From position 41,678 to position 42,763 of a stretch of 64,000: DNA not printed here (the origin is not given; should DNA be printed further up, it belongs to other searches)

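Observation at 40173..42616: Twice-repeated two-gene module inside the EPS locus: small HTH ORF followed by an N-terminally anchored K-N-x-A-A-H repeat protein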

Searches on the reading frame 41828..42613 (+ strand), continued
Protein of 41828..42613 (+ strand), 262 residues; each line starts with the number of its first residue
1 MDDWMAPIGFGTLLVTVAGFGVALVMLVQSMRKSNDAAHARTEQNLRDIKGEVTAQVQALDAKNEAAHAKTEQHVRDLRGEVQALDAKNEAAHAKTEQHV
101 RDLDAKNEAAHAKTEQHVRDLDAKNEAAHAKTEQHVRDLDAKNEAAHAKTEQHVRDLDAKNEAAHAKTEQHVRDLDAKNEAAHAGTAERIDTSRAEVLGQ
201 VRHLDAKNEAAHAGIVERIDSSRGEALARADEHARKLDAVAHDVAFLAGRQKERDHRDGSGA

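Call 50: find_encoding_contigs(protein=P0197, flank=8000, max_places=3)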
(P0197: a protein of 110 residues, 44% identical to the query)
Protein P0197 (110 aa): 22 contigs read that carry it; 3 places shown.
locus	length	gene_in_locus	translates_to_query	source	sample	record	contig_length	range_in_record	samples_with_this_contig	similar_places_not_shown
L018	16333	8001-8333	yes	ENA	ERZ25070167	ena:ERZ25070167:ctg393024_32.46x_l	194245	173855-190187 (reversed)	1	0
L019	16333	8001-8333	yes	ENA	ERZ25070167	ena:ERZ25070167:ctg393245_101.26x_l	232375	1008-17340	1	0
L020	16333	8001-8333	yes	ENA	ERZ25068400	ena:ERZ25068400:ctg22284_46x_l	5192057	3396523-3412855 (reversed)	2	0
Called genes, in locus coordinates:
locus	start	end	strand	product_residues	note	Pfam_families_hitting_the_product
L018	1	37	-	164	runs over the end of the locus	PF13098:Thioredoxin_2 (faint)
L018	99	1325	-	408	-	PF13542:HTH_Tnp_ISL3 (weak), PF01610:DDE_Tnp_ISL3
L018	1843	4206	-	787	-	PF12704:MacB_PCD, PF02687:FtsX (weak), PF12704:MacB_PCD, PF02687:FtsX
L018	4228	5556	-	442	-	PF02254:TrkA_N, PF02080:TrkA_C, PF02254:TrkA_N, PF02080:TrkA_C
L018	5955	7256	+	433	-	PF03600:CitMHS, PF07158:MatC_N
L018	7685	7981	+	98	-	-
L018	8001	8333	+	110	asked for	-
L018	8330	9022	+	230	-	PF03600:CitMHS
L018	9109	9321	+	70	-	-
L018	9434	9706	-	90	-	-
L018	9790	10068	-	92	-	PF01541:GIY-YIG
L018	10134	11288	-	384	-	PF14072:DndB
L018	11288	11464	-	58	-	-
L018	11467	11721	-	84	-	-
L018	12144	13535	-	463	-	PF01637:ATPase_2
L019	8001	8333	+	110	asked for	-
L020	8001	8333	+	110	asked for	-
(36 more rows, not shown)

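Call 51: find_encoding_contigs(protein=P0216, flank=8000, max_places=2)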
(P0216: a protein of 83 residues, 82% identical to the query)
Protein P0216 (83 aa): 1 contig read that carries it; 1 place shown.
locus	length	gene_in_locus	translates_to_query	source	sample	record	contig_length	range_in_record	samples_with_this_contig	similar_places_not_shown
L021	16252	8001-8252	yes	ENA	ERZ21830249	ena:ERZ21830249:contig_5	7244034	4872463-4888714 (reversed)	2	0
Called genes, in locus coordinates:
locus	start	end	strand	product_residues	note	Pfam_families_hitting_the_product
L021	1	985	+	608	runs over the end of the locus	PF00012:HSP70, PF06723:MreB_Mbl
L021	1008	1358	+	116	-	-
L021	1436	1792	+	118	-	PF13560:HTH_31, PF01381:HTH_3, PF12844:HTH_19, PF13413:HTH_25 (weak)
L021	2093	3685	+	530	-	-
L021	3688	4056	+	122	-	-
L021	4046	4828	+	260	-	PF14384:BrnA_antitoxin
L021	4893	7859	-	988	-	PF04313:HSDR_N, PF04851:ResIII, PF18766:SWI2_SNF2, PF22679:T1R_D3-like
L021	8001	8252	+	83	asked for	-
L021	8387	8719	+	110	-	PF01381:HTH_3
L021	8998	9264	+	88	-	-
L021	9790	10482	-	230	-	PF10137:CAP12-PCTIR_TIR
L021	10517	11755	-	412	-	PF01420:Methylase_S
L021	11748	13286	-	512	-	PF12161:HsdM_N, PF02384:N6_Mtase, PF01170:UPF0020 (weak), PF07669:Eco57I (weak)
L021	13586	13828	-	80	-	PF04255:DUF433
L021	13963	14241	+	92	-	PF02604:PhdYeFM_antitox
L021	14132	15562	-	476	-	PF02604:PhdYeFM_antitox (weak), PF12161:HsdM_N, PF02384:N6_Mtase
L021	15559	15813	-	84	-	PF14384:BrnA_antitoxin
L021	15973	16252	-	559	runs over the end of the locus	PF02463:SMC_N (weak), PF13175:AAA_15, PF13476:AAA_23, PF13514:AAA_27 (weak), PF13555:AAA_29 (weak), PF13304:AAA_21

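Call 52: find_encoding_contigs(protein=P0235, flank=8000, max_places=2)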
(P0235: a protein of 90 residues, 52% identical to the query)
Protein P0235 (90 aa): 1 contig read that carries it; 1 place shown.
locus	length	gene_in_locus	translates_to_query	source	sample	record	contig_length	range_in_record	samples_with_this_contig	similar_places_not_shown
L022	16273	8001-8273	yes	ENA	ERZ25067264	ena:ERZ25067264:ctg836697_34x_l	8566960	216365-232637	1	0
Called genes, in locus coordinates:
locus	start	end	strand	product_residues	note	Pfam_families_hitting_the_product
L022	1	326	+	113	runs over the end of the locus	PF01740:STAS, PF13466:STAS_2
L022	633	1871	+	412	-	PF01011:PQQ (faint), PF13360:PQQ_2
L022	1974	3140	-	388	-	PF13173:AAA_14, PF13635:DUF4143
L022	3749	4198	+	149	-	-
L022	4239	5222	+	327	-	PF04199:Cyclase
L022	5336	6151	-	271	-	PF00268:Ribonuc_red_sm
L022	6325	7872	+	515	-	PF02028:BCCT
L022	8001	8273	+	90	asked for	-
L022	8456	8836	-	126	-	PF01850:PIN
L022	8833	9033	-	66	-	PF09957:VapB_antitoxin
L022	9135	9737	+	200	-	-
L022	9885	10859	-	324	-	-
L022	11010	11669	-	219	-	PF13442:Cytochrome_CBB3, PF00034:Cytochrom_C (weak)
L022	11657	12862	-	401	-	PF00174:Oxidored_molyb, PF03404:Mo-co_dimer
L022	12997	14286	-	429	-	PF00144:Beta-lactamase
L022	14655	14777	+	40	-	-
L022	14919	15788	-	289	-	PF24728:DUF7680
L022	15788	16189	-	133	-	-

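Call 55: find_related_loci(query=A4, collection=genome_contigs, flank=6000)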
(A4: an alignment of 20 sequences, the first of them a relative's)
Query A4 (106 aa) in genome_contigs; peptide patterns used: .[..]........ (x = any residue, [..] = any of these).
39 stretches matched a pattern; 20 encode a relative of the query (tblastn E <= 1e-3); 18 distinct loci.
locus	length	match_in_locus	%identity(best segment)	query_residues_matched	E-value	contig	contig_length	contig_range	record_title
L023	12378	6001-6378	44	1-101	8e-21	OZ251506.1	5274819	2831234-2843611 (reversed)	MAG: Vicinamibacterales bacterium isolate aaa6a21a-436b-4590-abd6-8baef99f1637 genome assembly, chromosome: 1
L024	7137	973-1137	65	51-105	3e-17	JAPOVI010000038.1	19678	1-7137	MAG: Acidobacteria bacterium isolate COS1_bin_16 NODE_839_length_19678_cov_11.3271, whole genome shotgun sequence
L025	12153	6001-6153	65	51-101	5e-16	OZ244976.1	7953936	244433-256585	MAG: Vicinamibacterales bacterium isolate 759df215-7f35-4b58-97f0-56a84cd7420d genome assembly, chromosome: 2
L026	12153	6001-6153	61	51-101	2e-14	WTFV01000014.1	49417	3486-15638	MAG: Acidobacteria bacterium isolate CO36386bin_12 NODE_457_length_49417_cov_20.846076, whole genome shotgun sequence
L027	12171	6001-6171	51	50-99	2e-11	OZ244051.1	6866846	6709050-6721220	MAG: Vicinamibacterales bacterium isolate 8ba7f8d7-3fc5-437a-86da-c0f89745c60d genome assembly, chromosome: 1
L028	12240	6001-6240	44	31-103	3e-11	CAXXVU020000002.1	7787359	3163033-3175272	MAG: Vicinamibacterales bacterium isolate bab29b19-afa8-4b77-beae-9eb7b8b40fcf genome assembly, contig: contig_2, whole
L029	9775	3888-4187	38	8-103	9e-11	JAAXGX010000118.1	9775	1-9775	MAG: Vicinamibacteraceae bacterium isolate Plut_88874 unfiltered_Plut_88874_genomic_contig_915168, whole genome shotgun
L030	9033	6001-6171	49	50-99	3e-10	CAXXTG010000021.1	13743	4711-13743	MAG: Vicinamibacterales bacterium isolate cdfb1a10-b860-4899-88b7-affdfcb54827 genome assembly, contig: contig_21, whole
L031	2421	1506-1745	38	16-101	2e-10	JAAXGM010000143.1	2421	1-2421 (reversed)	MAG: Gemmatimonadetes bacterium isolate Plut_88863 filtered_Plut_88863_genomic_contig_113294, whole genome shotgun seque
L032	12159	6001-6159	48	41-100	4e-10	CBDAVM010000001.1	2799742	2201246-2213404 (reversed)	MAG: Vicinamibacterales bacterium isolate a7c2027e-4184-4f59-b936-189da53a1eb3 genome assembly, contig: contig_1, whole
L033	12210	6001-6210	44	32-101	3e-9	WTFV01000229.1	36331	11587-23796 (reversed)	MAG: Acidobacteria bacterium isolate CO36386bin_12 NODE_646_length_36331_cov_20.304113, whole genome shotgun sequence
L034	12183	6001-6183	44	50-96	3e-9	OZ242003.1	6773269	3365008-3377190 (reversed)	MAG: Vicinamibacterales bacterium isolate a81303e6-5222-43c3-8420-e6164aabff0e genome assembly, chromosome: 1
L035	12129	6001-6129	50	50-103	3e-8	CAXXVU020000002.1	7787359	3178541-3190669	MAG: Vicinamibacterales bacterium isolate bab29b19-afa8-4b77-beae-9eb7b8b40fcf genome assembly, contig: contig_2, whole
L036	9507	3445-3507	86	79-99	3e-6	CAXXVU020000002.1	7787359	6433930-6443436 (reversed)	MAG: Vicinamibacterales bacterium isolate bab29b19-afa8-4b77-beae-9eb7b8b40fcf genome assembly, contig: contig_2, whole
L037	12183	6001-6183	38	34-98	3e-5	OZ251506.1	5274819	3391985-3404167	MAG: Vicinamibacterales bacterium isolate aaa6a21a-436b-4590-abd6-8baef99f1637 genome assembly, chromosome: 1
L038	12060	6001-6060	80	80-99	4e-5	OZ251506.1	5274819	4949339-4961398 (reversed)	MAG: Vicinamibacterales bacterium isolate aaa6a21a-436b-4590-abd6-8baef99f1637 genome assembly, chromosome: 1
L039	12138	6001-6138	41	50-99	1e-4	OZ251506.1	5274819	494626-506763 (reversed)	MAG: Vicinamibacterales bacterium isolate aaa6a21a-436b-4590-abd6-8baef99f1637 genome assembly, chromosome: 1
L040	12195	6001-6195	36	26-98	3e-4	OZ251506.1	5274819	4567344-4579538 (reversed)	MAG: Vicinamibacterales bacterium isolate aaa6a21a-436b-4590-abd6-8baef99f1637 genome assembly, chromosome: 1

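Call 60: search_solved_structures(query=A4, max_evalue=1)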
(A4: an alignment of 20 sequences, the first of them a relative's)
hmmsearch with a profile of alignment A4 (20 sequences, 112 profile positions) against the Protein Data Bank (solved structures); distinct sequences matched with E-value up to 1: 6.
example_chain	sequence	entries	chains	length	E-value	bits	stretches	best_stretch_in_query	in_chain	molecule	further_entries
8qkd_A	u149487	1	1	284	0.0086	19.8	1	7-91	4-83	sc-CC-5-24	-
5cws_D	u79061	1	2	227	0.19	15.5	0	54-91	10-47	Nucleoporin NUP49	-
7tbi_N1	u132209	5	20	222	0.21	15.3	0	54-91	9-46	Nup57 | NUP58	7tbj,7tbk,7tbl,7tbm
3iv1_A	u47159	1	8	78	0.29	14.9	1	22-78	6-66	Tumor susceptibility gene 101 protein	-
9bh5_CG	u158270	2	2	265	0.68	13.7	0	36-88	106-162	Large ribosomal subunit protein eL8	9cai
7xp0_A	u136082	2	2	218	0.87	13.3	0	70-95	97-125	Probable transcriptional regulator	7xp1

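Call 61: find_related_loci(query=A4, collection=viral_contigs, flank=10000)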
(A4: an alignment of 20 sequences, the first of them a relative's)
Query A4 (106 aa) in viral_contigs; peptide patterns used: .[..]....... (x = any residue, [..] = any of these).
9 stretches matched a pattern; 1 encode a relative of the query (tblastn E <= 1e-3); 1 distinct loci.
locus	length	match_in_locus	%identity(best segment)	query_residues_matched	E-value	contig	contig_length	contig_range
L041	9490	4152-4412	35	6-99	2e-8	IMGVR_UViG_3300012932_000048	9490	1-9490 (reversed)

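Call 63: search_protein_families(library=phrogs, proteins=[L041:410-1435:+, L041:1954-2190:+, L041:2220-2453:+, L041:2504-4123:+, L041:4137-4415:+, L041:4300-4746:+, L041:4927-6213:+, L041:6546-7301:+, L041:7294-7758:+, L041:8032-9150:+], max_evalue=0.001)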
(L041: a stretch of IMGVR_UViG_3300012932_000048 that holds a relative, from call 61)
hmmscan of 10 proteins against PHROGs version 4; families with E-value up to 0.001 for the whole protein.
L041:410-1435:+ (342 aa): 0 families

L041:1954-2190:+ (79 aa): 0 families

L041:2220-2453:+ (78 aa): 0 families

L041:2504-4123:+ (540 aa): 2 families
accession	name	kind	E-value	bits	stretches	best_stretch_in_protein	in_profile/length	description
phrog_9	-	head and packaging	4.3e-46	159.1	1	89-528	222-668/812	terminase large subunit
phrog_2699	-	head and packaging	2.1e-22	80.4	1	250-525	22-295/315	terminase large subunit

L041:4137-4415:+ (93 aa): 0 families

L041:4300-4746:+ (149 aa): 31 families (the best 25 are shown)
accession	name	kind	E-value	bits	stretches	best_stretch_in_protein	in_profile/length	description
phrog_589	-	DNA, RNA and nucleotide metabolism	1.5e-22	81.2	1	5-122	33-150/179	HNH endonuclease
phrog_144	-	DNA, RNA and nucleotide metabolism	3.6e-21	76.6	1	31-121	52-143/175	HNH endonuclease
phrog_333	-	DNA, RNA and nucleotide metabolism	7.2e-15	56.4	1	52-118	18-86/138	HNH endonuclease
phrog_5956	-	DNA, RNA and nucleotide metabolism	9.9e-15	55.4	1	51-116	43-113/138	HNH endonuclease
phrog_119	-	DNA, RNA and nucleotide metabolism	1.4e-13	51.4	1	47-115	183-259/443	HNH endonuclease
phrog_7785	-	DNA, RNA and nucleotide metabolism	8.6e-13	49.5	1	57-115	60-116/147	HNH endonuclease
phrog_1271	-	DNA, RNA and nucleotide metabolism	1.2e-12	48.9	1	24-111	247-316/361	HNH endonuclease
phrog_2323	-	DNA, RNA and nucleotide metabolism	2e-12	48.1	1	40-116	9-90/113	HNH endonuclease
phrog_4581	-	head and packaging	8.4e-12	46.2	1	37-114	35-112/395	terminase small subunit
phrog_338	-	DNA, RNA and nucleotide metabolism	3.6e-11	44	1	37-128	176-275/340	HNH endonuclease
phrog_6050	-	DNA, RNA and nucleotide metabolism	6.4e-10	39.4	1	58-115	302-362/402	HNH endonuclease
phrog_8446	-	DNA, RNA and nucleotide metabolism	2.6e-09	38.1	1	52-107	125-192/211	HNH endonuclease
phrog_2214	-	DNA, RNA and nucleotide metabolism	1.1e-08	35.6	1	50-113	176-239/429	HNH endonuclease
phrog_7370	-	DNA, RNA and nucleotide metabolism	5.9e-08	33.8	1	56-131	30-105/115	HNH endonuclease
phrog_16726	-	DNA, RNA and nucleotide metabolism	8.4e-08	33.3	1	58-110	84-140/308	HNH endonuclease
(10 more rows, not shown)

L041:4927-6213:+ (429 aa): 1 family
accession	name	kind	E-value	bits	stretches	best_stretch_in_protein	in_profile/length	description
phrog_10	-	head and packaging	2.1e-10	41.2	1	11-289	276-518/752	major head protein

L041:6546-7301:+ (252 aa): 1 family
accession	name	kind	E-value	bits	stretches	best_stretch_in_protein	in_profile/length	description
phrog_4581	-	head and packaging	0.00013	22.6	1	1-72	124-192/395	terminase small subunit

L041:7294-7758:+ (155 aa): 2 families
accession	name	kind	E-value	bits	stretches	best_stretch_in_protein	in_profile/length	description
phrog_2263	-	head and packaging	2.2e-14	54.3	1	30-148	51-178/551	major head protein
phrog_80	-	head and packaging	1.1e-12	49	1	45-148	267-381/607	head maturation protease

L041:8032-9150:+ (373 aa): 0 families

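Call 65: find_related_loci(query=A5, collection=viral_contigs, flank=8000)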
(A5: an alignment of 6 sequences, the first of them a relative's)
Query A5 (181 aa) in viral_contigs; peptide patterns used: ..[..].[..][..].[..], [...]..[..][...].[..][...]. (x = any residue, [..] = any of these).
130 stretches matched a pattern, but none encodes a relative of the query by tblastn (E <= 1e-3).

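Call 66: find_related_loci(query=A4, collection=metagenome_contigs, flank=8000)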
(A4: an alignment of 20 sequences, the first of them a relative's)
Query A4 (106 aa) in metagenome_contigs; peptide patterns used: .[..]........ (x = any residue, [..] = any of these).
13 stretches matched a pattern; 1 encode a relative of the query (tblastn E <= 1e-3); 1 distinct loci.
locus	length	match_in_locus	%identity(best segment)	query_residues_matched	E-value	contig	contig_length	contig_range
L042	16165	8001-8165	64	51-105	2e-17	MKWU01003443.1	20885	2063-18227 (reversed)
